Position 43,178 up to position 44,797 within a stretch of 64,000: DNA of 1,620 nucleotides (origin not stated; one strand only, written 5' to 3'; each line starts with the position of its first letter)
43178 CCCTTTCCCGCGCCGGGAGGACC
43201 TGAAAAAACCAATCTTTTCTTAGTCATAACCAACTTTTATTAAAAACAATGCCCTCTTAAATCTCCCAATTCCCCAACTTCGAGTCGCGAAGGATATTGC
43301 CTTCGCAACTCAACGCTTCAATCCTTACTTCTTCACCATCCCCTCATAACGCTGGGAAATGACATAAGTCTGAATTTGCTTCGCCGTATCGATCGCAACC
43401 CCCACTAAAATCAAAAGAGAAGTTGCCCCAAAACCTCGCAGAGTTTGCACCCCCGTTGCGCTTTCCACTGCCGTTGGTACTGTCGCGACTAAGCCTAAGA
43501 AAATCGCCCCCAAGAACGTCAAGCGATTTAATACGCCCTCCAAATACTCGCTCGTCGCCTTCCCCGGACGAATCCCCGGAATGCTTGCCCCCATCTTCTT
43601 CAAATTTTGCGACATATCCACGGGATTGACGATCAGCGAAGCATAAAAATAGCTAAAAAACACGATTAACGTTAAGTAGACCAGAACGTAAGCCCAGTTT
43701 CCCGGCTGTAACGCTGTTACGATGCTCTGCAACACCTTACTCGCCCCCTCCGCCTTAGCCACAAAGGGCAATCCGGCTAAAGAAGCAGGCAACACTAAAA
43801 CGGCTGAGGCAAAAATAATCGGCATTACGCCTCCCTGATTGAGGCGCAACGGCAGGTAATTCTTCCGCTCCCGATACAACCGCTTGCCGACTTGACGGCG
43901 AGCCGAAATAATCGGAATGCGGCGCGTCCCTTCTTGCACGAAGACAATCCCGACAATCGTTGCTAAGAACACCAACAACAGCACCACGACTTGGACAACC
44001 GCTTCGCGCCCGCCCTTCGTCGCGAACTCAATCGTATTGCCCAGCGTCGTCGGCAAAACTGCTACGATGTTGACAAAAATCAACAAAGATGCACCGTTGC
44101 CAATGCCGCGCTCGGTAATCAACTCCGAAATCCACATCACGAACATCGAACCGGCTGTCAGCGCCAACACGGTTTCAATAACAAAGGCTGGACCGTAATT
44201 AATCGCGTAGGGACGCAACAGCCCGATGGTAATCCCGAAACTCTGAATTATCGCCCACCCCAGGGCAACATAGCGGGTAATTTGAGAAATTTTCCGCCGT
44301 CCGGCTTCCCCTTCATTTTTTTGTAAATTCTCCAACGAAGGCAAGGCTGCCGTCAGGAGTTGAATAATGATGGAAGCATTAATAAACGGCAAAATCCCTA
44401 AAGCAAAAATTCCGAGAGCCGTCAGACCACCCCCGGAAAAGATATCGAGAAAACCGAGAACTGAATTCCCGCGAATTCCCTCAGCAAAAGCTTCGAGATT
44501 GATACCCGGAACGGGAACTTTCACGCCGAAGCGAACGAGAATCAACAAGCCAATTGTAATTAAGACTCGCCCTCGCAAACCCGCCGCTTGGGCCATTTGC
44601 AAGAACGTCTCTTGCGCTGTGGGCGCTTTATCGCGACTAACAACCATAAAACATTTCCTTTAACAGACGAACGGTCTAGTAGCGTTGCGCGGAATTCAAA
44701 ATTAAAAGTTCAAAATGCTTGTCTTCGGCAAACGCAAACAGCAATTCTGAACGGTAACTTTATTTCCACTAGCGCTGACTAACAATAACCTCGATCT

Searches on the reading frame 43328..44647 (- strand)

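Call 105: search_protein_families(library=pfam, proteins=[window:43328-44647:-], max_evalue=0.00001)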
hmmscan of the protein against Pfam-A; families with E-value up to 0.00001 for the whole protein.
window:43328-44647:- (440 aa): 1 family
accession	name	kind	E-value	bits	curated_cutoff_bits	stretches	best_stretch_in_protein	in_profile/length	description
PF00344.25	SecY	-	5.8e-107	358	32.2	1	80-421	2-305/306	SecY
